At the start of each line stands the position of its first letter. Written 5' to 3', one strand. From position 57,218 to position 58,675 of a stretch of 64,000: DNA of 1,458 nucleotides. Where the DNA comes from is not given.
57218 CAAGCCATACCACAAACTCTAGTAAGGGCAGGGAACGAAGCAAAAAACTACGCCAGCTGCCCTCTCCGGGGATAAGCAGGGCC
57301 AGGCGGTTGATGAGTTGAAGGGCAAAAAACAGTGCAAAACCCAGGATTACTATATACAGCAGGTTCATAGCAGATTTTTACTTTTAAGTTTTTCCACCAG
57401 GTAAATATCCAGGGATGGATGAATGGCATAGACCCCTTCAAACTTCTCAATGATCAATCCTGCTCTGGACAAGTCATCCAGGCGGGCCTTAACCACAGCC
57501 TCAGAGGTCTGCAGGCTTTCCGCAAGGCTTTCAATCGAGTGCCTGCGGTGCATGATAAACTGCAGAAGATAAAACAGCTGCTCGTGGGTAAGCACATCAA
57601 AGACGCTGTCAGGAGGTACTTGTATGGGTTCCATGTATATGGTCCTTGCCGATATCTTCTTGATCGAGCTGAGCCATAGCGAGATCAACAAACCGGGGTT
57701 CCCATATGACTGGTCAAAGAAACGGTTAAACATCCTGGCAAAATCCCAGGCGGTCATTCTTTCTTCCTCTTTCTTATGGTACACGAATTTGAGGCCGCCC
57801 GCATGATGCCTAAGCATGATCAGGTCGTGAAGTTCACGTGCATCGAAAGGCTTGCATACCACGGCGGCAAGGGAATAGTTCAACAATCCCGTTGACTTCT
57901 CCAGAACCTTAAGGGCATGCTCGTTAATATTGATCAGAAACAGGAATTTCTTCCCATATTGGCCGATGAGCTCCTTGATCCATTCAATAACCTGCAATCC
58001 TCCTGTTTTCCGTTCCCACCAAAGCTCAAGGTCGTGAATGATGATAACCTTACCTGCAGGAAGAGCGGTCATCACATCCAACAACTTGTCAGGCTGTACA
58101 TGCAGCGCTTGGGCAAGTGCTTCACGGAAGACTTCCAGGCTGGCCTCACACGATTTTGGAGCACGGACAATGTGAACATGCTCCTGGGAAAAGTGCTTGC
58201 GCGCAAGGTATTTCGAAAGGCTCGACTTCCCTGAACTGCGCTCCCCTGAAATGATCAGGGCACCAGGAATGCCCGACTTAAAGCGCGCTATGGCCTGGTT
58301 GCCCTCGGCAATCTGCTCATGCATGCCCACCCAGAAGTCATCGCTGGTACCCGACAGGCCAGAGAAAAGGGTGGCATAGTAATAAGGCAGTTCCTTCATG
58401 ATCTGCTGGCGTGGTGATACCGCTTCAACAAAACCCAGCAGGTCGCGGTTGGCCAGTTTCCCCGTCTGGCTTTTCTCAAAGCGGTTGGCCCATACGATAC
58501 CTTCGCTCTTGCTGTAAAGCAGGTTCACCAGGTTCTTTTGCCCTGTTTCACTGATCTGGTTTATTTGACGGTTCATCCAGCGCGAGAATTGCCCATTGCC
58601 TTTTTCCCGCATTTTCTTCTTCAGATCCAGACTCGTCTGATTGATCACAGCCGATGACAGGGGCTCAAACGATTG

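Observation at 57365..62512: A 1715-aa fusion of a full-length CCC-type ion cotransporter to a helical, P-loop ATPase and winged-helix extension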

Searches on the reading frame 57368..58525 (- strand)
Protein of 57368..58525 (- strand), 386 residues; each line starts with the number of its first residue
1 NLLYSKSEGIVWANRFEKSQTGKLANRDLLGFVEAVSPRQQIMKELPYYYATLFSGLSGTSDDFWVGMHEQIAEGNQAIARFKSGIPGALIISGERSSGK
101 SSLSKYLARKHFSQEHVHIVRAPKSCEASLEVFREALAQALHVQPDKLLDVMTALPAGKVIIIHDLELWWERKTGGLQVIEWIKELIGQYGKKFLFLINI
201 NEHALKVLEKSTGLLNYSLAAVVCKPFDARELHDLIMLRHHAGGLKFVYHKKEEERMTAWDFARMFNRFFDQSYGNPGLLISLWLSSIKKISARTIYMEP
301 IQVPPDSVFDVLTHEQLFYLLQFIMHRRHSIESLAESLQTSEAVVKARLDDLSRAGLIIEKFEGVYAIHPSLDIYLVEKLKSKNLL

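Call 16: search_solved_structures(query=A1, max_evalue=10, show_alignments=2)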
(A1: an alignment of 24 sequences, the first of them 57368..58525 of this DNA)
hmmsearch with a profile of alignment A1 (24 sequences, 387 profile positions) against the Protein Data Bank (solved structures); distinct sequences matched with E-value up to 10: 25.
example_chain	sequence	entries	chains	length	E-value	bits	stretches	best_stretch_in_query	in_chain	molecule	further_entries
5znx_A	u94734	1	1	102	0.0097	18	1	298-364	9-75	Transcriptional activator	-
3jth_A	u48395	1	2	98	0.013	17.5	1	299-364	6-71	Transcription activator HlyU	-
4k2e_A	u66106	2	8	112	0.019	17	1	298-363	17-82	Transcriptional activator HlyU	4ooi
4blt_A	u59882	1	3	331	0.037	16.1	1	86-154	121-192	NTPASE P4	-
2vht_A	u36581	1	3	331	0.037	16.1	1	86-154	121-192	NTPASE P4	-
2vhj_A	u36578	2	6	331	0.037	16.1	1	86-154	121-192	NTPASE P4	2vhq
1w44_A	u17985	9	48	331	0.037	16.1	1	86-154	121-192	NTPASE P4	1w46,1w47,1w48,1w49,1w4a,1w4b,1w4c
4bls_A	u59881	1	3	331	0.037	16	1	86-154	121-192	NTPASE P4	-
2vhc_A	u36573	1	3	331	0.038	16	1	86-154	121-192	NTPASE P4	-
2vhu_A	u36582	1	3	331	0.038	16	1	86-154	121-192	NTPASE P4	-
4mnu_A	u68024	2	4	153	0.14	14.2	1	312-363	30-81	SlyA-like transcription regulator | MarR family transcriptional regulator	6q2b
9if4_A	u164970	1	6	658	0.33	12.9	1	67-117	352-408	ATP-dependent Clp protease ATP-binding subunit ClpC1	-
8ycx_A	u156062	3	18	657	0.33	12.9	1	67-117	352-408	ATP-dependent Clp protease ATP-binding subunit ClpC1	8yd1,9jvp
1e9c_A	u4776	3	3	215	0.34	12.9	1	87-164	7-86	THYMIDYLATE KINASE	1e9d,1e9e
1e2d_A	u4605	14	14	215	0.34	12.9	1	87-164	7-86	THYMIDYLATE KINASE | similar to THYMIDYLATE KINASE (DTMP KINASE) | Similar to deoxythymidylate kinase (thymidylate kinase)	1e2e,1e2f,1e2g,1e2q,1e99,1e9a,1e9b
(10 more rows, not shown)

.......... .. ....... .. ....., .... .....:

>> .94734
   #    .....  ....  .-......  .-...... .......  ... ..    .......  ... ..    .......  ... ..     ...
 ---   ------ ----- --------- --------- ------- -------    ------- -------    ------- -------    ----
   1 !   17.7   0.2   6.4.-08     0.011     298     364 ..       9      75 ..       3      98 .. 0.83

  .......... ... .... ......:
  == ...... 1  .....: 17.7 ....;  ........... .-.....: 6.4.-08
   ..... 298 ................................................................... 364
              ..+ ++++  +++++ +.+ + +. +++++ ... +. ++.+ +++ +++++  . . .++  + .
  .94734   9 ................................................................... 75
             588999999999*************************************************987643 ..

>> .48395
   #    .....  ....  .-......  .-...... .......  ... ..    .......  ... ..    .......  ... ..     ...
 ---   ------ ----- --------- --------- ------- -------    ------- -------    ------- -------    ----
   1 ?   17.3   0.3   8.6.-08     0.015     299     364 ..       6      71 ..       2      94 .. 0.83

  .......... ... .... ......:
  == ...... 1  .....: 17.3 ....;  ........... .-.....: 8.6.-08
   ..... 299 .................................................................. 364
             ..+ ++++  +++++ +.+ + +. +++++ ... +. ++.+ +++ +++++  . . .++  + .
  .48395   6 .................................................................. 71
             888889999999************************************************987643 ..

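Call 21: predict_structure(alignment_id=A1)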
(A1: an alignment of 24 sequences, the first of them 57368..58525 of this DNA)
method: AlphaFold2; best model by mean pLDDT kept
length: 386 residues; sequences in the alignment: 24
mean_pLDDT: 87.3   pTM: 0.84
mean pLDDT of the five models: 87.3, 86.5, 77.6, 74.3, 73.2
residues with pLDDT >= 90: 260; 70-90: 87; 50-70: 15; < 50: 24
segments of 3 or more residues with pLDDT < 50: 1-24
pLDDT, mean of each block of 10 residues (from residue 1): 34 35 68 91 89 70 79 97 96 92 93 94 82 93 91 93 92 74 95 96 91 94 92 92 94 95 93 92 94 94 89 91 91 89 94 92 91 92 89
secondary structure, 60 per line:
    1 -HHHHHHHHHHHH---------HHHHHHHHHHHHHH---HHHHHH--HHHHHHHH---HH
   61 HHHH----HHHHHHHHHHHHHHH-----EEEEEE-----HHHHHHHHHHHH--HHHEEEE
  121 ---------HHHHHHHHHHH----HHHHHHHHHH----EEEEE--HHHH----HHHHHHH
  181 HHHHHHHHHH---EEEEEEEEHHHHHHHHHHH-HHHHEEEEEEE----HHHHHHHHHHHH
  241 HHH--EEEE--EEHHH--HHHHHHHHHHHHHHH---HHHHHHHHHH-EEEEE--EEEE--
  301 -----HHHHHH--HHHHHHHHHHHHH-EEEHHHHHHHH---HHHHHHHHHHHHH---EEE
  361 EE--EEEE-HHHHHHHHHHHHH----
elements in order: H2-13 H23-36 H40-45 H48-55 H59-64 H69-83 E89-94 H100-111 E117-120 H130-140 H145-154 E159-163 H166-169 H174-190 E194-201 H202-212 H214-217 E218-224 H229-243 E246-249 H259-273 H277-286 E288-292 E295-298 H306-311 H314-326 E328-330 H331-338 H342-354 E358-362 E365-368 H370-382

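Call 26: fold_search(model_id=the predicted structure, library=pdb)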
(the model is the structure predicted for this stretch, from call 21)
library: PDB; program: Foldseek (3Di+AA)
matches with E <= 10: 1806; with E <= 0.001: 347
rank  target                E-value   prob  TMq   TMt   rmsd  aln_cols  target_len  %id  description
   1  2qby_B                1.7e-08  1.00  0.51  0.53  11.4       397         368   12  Crystal structure of a heterodimer of Cdc6/Orc1 initiators bound to origin DNA (from S. solfataricus) (released 2007-09-11)
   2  7jgr_A                1.7e-08  1.00  0.38  0.37  15.1       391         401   10  Structure of Drosophila ORC bound to DNA (84 bp) and Cdc6 (released 2020-09-09)
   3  1w5t_A                2.4e-08  1.00  0.39  0.39  14.6       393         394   11  Structure of the Aeropyrum Pernix ORC2 protein (ADPNP-ADP complexes) (released 2004-10-05)
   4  7tji_I                3.3e-08  1.00  0.34  0.35  15.3       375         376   12  S. cerevisiae ORC bound to 84 bp ARS1 DNA and Cdc6 (state 2) with flexible Orc6 N-terminal domain (released 2022-10-05)
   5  2v1u_A                5.8e-08  1.00  0.47  0.47  12.2       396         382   13  STRUCTURE OF THE AEROPYRUM PERNIX ORC1 PROTEIN IN COMPLEX WITH DNA (released 2007-09-18)
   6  7jgr_G                1.1e-07  1.00  0.47  0.48  13.3       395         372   13  Structure of Drosophila ORC bound to DNA (84 bp) and Cdc6 (released 2020-09-09)
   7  8s0e_G                1.2e-07  1.00  0.36  0.40  14.8       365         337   12  H. sapiens OCCM bound to double stranded DNA (released 2024-10-02)
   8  8efy_K                1.4e-07  1.00  0.35  0.43  12.8       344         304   13  Structure of double homo-hexameric AAA+ ATPase RuvB motors (released 2023-05-10)
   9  7jk6_A                1.6e-07  1.00  0.35  0.36  15.2       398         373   11  Structure of Drosophila ORC in the active conformation (released 2020-09-09)
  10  2qby_A                1.7e-07  1.00  0.47  0.50  11.3       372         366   12  Crystal structure of a heterodimer of Cdc6/Orc1 initiators bound to origin DNA (from S. solfataricus) (released 2007-09-11)
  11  1fnn_A                1.8e-07  1.00  0.40  0.40  17.3       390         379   12  CRYSTAL STRUCTURE OF CDC6P FROM PYROBACULUM AEROPHILUM (released 2000-10-04)
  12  7tib_C                2.3e-07  1.00  0.40  0.47  12.8       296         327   14  Structure of the yeast clamp loader (Replication Factor C RFC) bound to the open sliding clamp (Proliferating Cell Nuc (released 2022-02-16)
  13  7jgr_D                3.3e-07  1.00  0.41  0.36  14.6       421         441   11  Structure of Drosophila ORC bound to DNA (84 bp) and Cdc6 (released 2020-09-09)
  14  7tjj_I                3.3e-07  1.00  0.34  0.35  15.7       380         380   12  S. cerevisiae ORC bound to 84 bp ARS1 DNA and Cdc6 (state 1) with docked Orc6 N-terminal domain (released 2022-10-05)
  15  7jk6_D                3.8e-07  1.00  0.41  0.37  15.0       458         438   12  Structure of Drosophila ORC in the active conformation (released 2020-09-09)
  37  2qen                  1.7e-06  1.00  0.42  0.46  10.6       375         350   12  The walker-type atpase paby2304 of pyrococcus abyssi (released 2008-07-01)
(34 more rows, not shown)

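Call 29: find_related_loci(query=A1, collection=genome_contigs, flank=8000)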
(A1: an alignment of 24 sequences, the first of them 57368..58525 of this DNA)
Query A1 (386 aa) in genome_contigs; peptide patterns used: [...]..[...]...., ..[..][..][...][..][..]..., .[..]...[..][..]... (x = any residue, [..] = any of these).
403 stretches matched a pattern; 286 encode a relative of the query (tblastn E <= 1e-3); the best 80 are kept; 80 distinct loci.
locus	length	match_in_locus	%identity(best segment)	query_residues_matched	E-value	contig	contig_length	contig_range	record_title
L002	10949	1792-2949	74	1-386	0e+0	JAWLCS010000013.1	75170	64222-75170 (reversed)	MAG: Bacteroidales bacterium isolate 15dZY3.bin.68 NODE_573_length_75170_cov_27.615218, whole genome shotgun sequence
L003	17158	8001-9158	74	1-386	0e+0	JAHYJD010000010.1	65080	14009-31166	MAG: Bacteroidales bacterium isolate KA13 NODE_268_length_65080_cov_11.731914, whole genome shotgun sequence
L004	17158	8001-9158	73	1-386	0e+0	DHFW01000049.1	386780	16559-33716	MAG TPA_asm: Bacteroidales bacterium UBA4814 UBA4814_contig_1923, whole genome shotgun sequence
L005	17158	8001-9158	66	1-386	2e-179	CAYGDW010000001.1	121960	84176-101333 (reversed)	MAG TPA_asm: uncultured Bacteroidales bacterium isolate ERP113451_co2_204 genome assembly, contig: NODE_26_length_121960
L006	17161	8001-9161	54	1-386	4e-150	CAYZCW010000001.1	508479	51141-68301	MAG TPA_asm: uncultured Bacteroidales bacterium isolate SRP241341_co1_227 genome assembly, contig: NODE_3_length_508479_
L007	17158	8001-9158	56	2-386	6e-148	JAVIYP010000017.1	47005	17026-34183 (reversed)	MAG: Bacteroidales bacterium isolate Mx-sat NODE_34_length_47005_cov_2.18431_ID_123, whole genome shotgun sequence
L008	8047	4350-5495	56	1-381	2e-146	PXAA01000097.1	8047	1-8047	MAG: Bacteroidales bacterium isolate T3Sed10_192R1 T3-Sed10-C23381, whole genome shotgun sequence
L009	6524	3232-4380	55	1-382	7e-146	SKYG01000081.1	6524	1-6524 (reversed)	MAG: Bacteroidales bacterium isolate CSSed162cmB_281 CSSed16-2cmB-56267, whole genome shotgun sequence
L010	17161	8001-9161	55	1-386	6e-145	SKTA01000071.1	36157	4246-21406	MAG: Bacteroidales bacterium isolate CSSed162cmA_539 CSSed16-2cmA-1309, whole genome shotgun sequence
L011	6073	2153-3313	54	1-386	8e-144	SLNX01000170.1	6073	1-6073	MAG: Bacteroidales bacterium isolate CSSed165cm_422 CSSed16-5cm-62773, whole genome shotgun sequence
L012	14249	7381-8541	54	1-386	7e-143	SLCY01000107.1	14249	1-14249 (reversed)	MAG: Bacteroidales bacterium isolate CSSed162cmB_525 CSSed16-2cmB-12619, whole genome shotgun sequence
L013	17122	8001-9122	55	1-373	2e-141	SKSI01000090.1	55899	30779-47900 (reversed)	MAG: Bacteroidales bacterium isolate CSSed162cmA_518 CSSed16-2cmA-384, whole genome shotgun sequence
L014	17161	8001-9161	55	1-386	2e-140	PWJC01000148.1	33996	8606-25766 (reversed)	MAG: Bacteroidales bacterium isolate CSSed10_131 CS-Sed10-C1570, whole genome shotgun sequence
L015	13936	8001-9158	53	2-386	1e-139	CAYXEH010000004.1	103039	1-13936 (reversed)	MAG TPA_asm: uncultured Bacteroidales bacterium isolate SRP252850_co1_85 genome assembly, contig: NODE_151_length_103039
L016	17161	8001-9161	55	1-386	2e-139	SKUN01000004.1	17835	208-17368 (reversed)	MAG: Bacteroidales bacterium isolate CSSed162cmB_104 CSSed16-2cmB-7797, whole genome shotgun sequence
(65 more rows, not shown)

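Call 39: search_protein_representatives(alignment_id=A1)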
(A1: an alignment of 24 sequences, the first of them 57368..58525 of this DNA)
Query: 24 sequences, 387 profile positions. Proteins with E-value up to 0.001 (for the whole library): 2884; up to 1e-10: 1978; up to 1e-30: 559. The best 150 are listed.
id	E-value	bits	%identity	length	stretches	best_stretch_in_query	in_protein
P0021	1.2e-180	616.8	-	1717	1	1-387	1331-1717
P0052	1.5e-180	616.6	-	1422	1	1-387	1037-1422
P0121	1.3e-175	600.3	-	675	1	2-385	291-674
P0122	1.1e-174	597.3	-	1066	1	1-387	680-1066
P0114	2.9e-166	569.5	-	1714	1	1-387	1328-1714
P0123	1.7e-163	560.4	-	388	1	2-387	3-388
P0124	2.0e-163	560.2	-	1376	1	2-387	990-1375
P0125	1.6e-162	557.2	-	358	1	31-387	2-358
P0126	9.9e-160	548.0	-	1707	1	1-386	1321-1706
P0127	9.9e-157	538.1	-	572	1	1-387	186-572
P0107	1.1e-149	514.9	-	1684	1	1-387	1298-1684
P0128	4.5e-140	483.3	-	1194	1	1-387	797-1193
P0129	1.4e-135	468.5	-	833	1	2-386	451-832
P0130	1.4e-132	458.7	-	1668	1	2-387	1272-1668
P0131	1.7e-131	455.1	-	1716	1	2-387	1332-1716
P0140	6.8e-117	407.0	-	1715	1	2-385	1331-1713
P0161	6.4e-104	364.3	-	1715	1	25-387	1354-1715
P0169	6.6e-102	357.7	-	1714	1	1-387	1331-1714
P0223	2.8e-92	326.0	-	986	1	2-385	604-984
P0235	4.4e-91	322.0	-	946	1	2-381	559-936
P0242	7.4e-90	318.0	-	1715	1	27-385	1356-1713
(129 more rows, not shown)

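Call 41: search_protein_families(library=pfam, alignment_id=A1, max_evalue=0.01)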
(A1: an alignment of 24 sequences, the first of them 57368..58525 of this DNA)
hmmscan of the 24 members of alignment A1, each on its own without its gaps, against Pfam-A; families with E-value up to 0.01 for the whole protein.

A. member 1, window:57368-58525:- (386 aa): 5 families
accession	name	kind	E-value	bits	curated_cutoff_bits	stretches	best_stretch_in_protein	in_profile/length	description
PF13191.12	AAA_16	-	6.1e-06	27.3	32.6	1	66-141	3-78/167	AAA ATPase domain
PF13401.12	AAA_22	-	0.00028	21.6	27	1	88-147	6-64/130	AAA domain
PF08279.18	HTH_11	-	0.0012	19.1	25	1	318-361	3-48/55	HTH domain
PF20720.3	nSTAND3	-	0.0037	17.4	27.2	1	89-129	19-60/155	Novel STAND NTPase 3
PF05673.19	DUF815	-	0.004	16.8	23.8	0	66-130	31-95/249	Protein of unknown function (DUF815)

B. families by the number of members that match (of 24 scanned): 13 families
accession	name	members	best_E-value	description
PF13191.12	AAA_16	24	2.4e-07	AAA ATPase domain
PF13173.12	AAA_14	19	1.4e-05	AAA domain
PF20720.3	nSTAND3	15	0.00064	Novel STAND NTPase 3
PF13401.12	AAA_22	13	4.7e-05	AAA domain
PF01637.24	ATPase_2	7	0.0001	ATPase domain predominantly from Archaea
PF13238.12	AAA_18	6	1.6e-05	AAA domain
PF05673.19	DUF815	5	0.00054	Protein of unknown function (DUF815)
PF00004.35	AAA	4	0.00024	ATPase family associated with various cellular activities (AAA)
PF08279.18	HTH_11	3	0.0012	HTH domain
PF25212.1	HVO_A0114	1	0.001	HVO_A0114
PF05621.17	TniB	1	0.002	Bacterial TniB protein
PF01399.33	PCI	1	0.0022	PCI domain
PF25201.1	nSTAND6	1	0.0061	Novel STAND NTPase 6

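Call 50: find_encoding_contigs(protein=P0223, flank=6000, max_places=3)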
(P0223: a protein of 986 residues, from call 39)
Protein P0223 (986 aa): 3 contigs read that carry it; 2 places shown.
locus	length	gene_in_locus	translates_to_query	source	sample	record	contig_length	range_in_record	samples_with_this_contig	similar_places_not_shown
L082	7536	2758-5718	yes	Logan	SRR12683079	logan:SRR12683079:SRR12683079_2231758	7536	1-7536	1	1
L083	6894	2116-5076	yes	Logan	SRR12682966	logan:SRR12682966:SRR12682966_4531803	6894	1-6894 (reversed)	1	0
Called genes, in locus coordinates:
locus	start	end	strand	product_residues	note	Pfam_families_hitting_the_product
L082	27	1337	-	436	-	PF00083:Sugar_tr, PF07690:MFS_1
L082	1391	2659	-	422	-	PF00999:Na_H_Exchanger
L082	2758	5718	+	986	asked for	-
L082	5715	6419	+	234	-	-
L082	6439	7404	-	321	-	PF05035:DGOK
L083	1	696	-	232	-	?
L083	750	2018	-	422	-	PF00999:Na_H_Exchanger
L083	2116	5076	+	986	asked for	-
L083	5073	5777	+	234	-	-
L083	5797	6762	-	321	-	PF05035:DGOK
